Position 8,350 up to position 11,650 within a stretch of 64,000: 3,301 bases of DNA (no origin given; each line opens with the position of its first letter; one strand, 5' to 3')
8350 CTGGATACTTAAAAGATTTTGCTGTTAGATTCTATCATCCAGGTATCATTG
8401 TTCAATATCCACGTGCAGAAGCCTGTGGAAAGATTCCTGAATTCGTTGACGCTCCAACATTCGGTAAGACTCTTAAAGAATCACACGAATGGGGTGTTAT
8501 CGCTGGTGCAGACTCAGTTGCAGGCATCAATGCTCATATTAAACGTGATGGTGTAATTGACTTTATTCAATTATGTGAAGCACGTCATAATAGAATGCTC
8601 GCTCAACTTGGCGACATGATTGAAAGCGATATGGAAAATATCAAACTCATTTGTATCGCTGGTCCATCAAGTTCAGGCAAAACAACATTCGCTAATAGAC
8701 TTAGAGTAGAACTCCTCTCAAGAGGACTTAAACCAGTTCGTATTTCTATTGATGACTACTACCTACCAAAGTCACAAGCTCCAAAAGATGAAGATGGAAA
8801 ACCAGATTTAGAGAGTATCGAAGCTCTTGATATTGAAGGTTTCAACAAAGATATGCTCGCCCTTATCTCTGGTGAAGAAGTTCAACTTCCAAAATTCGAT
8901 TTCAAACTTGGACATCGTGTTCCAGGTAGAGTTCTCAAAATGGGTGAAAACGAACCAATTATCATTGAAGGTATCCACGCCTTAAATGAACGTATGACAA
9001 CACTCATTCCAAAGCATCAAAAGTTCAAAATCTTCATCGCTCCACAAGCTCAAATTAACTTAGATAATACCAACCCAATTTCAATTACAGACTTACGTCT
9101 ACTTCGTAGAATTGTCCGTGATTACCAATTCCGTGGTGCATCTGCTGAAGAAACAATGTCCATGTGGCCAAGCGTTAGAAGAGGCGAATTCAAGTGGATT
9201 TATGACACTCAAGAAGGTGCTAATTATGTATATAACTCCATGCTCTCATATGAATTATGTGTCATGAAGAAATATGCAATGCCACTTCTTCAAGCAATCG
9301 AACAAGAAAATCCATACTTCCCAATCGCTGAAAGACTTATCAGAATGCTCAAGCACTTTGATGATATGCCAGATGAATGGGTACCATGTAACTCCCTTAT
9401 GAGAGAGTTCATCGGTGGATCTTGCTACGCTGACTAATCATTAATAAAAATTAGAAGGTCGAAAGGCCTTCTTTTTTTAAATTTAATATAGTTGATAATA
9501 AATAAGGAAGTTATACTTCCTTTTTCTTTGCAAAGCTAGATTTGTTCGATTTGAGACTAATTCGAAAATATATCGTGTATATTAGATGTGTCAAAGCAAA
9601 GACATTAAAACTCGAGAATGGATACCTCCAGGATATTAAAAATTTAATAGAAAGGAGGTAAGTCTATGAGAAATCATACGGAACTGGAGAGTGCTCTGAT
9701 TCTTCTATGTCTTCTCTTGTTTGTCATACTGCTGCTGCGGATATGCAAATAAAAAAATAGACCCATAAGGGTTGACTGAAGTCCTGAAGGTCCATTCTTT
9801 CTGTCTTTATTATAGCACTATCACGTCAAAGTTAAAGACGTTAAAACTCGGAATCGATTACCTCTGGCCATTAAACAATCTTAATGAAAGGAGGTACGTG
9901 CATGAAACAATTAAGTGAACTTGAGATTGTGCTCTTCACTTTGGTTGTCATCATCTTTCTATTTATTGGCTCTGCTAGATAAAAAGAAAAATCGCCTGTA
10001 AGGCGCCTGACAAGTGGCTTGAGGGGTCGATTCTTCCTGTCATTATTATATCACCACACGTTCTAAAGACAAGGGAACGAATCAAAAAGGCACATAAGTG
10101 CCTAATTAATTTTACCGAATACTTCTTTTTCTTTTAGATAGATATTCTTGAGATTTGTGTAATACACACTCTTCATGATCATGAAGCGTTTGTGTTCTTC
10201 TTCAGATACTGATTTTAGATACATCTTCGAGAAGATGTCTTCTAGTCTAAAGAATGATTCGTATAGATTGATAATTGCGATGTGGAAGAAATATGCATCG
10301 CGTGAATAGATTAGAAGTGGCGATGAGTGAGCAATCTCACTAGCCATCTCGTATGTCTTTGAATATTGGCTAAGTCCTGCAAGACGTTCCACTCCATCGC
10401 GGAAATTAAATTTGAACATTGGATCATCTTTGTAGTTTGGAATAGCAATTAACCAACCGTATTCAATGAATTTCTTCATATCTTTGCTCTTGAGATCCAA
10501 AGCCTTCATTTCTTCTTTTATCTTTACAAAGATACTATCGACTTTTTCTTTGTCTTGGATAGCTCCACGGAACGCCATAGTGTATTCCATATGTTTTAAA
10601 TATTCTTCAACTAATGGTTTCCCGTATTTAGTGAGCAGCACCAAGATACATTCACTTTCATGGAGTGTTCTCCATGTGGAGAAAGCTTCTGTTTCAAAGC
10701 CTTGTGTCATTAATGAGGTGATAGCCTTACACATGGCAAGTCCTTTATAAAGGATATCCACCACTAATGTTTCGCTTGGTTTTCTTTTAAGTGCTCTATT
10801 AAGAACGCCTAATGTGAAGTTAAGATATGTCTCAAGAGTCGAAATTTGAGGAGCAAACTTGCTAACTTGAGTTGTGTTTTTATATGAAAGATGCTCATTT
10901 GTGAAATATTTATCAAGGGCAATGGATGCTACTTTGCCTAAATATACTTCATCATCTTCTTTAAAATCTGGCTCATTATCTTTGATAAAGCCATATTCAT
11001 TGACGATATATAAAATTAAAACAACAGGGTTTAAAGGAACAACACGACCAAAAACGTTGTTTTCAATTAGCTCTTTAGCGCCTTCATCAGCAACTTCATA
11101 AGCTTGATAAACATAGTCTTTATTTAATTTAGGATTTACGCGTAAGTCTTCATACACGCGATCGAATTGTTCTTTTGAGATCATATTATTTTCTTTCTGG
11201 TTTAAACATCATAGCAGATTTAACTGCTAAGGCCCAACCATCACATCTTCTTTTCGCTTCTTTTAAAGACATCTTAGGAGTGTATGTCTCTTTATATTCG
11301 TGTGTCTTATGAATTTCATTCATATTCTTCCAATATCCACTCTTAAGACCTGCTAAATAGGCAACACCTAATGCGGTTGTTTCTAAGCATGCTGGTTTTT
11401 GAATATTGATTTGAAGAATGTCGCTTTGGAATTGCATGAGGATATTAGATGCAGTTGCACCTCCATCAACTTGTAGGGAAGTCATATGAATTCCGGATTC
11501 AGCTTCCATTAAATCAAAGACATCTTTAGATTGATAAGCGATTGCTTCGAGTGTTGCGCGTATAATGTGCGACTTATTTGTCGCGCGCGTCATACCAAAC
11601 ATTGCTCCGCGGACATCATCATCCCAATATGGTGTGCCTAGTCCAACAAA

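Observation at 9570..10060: Tandem pair of type I toxin-antitoxin-like modules hidden in the only long intergenic gap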

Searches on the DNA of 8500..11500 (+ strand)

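Call 4: search_rna_families(source=window, start=8500, end=11500, threshold=evalue, max_evalue=10)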
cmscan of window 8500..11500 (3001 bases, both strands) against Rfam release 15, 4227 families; matches with E-value up to 10: 3.
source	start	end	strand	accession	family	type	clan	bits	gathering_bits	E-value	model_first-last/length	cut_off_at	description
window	9212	9317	-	RF02776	SodC_thermometer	Cis-reg; thermoregulator;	-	23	125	3.1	1-93/93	no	SodC 5' UTR thermometer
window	9717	9810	+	RF02728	HrrF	Gene; sRNA;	-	19.4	77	3.4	1-116/116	no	Haemophilus regulatory RNA responsive to iron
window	9553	9613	-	RF01194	sn2903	Gene; snRNA; snoRNA; CD-box;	CL00066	16.1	50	5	1-91/91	no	Small nucleolar RNA sn2903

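Call 65: build_rna_model(alignment_id=A4, structure=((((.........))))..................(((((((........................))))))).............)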
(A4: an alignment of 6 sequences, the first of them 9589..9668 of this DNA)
Model R1 built from alignment A4 (6 sequences, 86 columns); structure: as given.
model positions 81; base pairs 11; branch points 1; effective number of sequences 2.33; information 0.7 bits per position. Calibrated on 0.2 Mb of random sequence (short: E-values are rough).
structure used (alignment columns):
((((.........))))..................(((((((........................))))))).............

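Call 66: build_rna_model(alignment_id=A3, structure=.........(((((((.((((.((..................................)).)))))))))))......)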
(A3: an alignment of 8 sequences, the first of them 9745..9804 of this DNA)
Model R2 built from alignment A3 (8 sequences, 78 columns); structure: as given.
model positions 65; base pairs 13; branch points 0; effective number of sequences 8; information 0.789 bits per position. Calibrated on 0.2 Mb of random sequence (short: E-values are rough).
structure used (alignment columns):
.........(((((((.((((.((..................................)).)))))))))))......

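Call 68: search_with_rna_model(model_id=R1, sources=[window, L001, L002, L003, L004, L005, L006, L007, L008, L009, L010, L011, L012, L013, L014, L015, L016, L017, L018, L019, L020, L021, L022, L023, L024, L025, L026, L027, L028, L029, L030, L031, L032, L033, L034, L035, L036, L037, L038, L039, L040, L041, L042, L043, L044, L045, L046, L047, L048, L049, L050, L051, L052, L053, L054, L055, L056, L057, L058, L059, L060, L061, L062, L063, L064, L065, L066, L067, L068, L069, L070, L071, L072, L073, L074, L075, L076, L077, L078, L079, L080, L081, L082, L083], max_evalue=1)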
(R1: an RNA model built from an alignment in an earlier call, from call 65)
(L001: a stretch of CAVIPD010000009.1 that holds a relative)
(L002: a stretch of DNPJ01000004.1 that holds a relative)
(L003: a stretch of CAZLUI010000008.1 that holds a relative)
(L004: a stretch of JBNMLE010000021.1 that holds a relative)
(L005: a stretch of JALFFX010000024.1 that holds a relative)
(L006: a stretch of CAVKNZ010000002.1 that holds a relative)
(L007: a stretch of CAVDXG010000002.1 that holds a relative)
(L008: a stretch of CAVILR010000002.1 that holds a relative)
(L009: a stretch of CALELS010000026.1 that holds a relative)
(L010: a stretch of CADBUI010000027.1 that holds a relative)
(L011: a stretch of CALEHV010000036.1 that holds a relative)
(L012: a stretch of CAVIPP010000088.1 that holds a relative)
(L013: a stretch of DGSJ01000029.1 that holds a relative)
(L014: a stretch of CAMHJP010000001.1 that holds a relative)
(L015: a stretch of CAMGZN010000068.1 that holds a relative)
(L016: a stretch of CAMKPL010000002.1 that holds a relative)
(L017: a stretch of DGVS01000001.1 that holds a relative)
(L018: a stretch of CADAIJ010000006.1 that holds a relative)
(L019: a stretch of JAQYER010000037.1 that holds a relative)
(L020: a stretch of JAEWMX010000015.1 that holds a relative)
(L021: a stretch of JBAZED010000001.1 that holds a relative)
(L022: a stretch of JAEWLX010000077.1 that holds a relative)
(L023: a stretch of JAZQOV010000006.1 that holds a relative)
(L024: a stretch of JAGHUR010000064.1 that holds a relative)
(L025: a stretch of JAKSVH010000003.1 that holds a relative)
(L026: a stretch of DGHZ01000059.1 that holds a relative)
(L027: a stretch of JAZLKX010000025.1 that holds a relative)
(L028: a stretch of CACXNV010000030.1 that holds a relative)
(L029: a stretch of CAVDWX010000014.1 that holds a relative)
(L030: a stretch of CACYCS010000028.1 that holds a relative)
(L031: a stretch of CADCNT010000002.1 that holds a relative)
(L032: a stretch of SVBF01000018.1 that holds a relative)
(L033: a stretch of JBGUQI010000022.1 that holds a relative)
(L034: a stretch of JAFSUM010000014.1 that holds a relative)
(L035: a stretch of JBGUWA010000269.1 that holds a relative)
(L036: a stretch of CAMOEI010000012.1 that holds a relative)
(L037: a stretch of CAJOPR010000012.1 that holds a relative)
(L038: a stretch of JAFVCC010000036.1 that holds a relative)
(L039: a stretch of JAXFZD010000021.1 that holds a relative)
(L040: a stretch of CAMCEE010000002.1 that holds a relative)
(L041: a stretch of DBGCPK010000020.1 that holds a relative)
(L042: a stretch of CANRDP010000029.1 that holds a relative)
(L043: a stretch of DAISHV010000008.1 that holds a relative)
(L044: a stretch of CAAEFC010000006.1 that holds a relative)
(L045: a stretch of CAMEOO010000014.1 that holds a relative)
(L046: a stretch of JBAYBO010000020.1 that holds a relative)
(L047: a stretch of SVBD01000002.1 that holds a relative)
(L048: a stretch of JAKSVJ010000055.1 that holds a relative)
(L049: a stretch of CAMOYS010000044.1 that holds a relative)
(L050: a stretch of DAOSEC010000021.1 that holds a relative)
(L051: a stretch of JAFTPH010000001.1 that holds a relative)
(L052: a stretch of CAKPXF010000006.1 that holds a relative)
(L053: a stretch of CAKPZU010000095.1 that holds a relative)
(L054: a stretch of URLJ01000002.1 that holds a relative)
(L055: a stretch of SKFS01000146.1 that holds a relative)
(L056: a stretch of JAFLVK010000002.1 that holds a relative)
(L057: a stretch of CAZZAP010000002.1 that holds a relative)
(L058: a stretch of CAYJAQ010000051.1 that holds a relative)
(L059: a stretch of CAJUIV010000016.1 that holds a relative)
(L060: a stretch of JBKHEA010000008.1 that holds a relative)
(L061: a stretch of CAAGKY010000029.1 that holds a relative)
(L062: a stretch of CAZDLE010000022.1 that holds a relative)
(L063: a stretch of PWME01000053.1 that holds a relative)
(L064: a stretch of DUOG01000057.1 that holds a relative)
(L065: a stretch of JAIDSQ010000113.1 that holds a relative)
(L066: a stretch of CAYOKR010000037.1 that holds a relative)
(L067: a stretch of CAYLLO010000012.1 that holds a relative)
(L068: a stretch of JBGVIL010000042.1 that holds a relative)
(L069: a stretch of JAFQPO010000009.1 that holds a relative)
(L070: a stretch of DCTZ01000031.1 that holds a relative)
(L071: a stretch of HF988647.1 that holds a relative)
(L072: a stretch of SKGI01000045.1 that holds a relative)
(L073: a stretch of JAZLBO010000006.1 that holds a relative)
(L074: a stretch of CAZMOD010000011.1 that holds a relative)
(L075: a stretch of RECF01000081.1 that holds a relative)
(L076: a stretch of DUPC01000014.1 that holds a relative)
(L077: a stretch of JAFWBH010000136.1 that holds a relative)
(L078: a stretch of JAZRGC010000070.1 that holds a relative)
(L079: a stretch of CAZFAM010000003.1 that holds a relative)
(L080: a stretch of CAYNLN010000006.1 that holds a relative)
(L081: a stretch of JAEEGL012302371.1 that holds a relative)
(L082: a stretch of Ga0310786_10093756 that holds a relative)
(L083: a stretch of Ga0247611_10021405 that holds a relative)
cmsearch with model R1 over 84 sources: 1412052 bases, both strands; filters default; matches with E-value up to 1: 8.
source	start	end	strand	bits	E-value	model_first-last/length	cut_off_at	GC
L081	2658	2737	+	93.7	1.1e-17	1-81/81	no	0.41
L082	1322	1402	+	92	2.6e-17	1-81/81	no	0.36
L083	4142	4222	+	91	4.4e-17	1-81/81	no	0.38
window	9589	9672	+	84.5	1.3e-15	1-81/81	no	0.32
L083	4385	4460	+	83.2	2.6e-15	1-81/81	no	0.46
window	9824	9908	+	73.4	4.1e-13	1-81/81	no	0.39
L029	9929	10007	+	20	0.42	1-81/81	no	0.23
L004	12674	12710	-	19.4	0.56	1-81/81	no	0.22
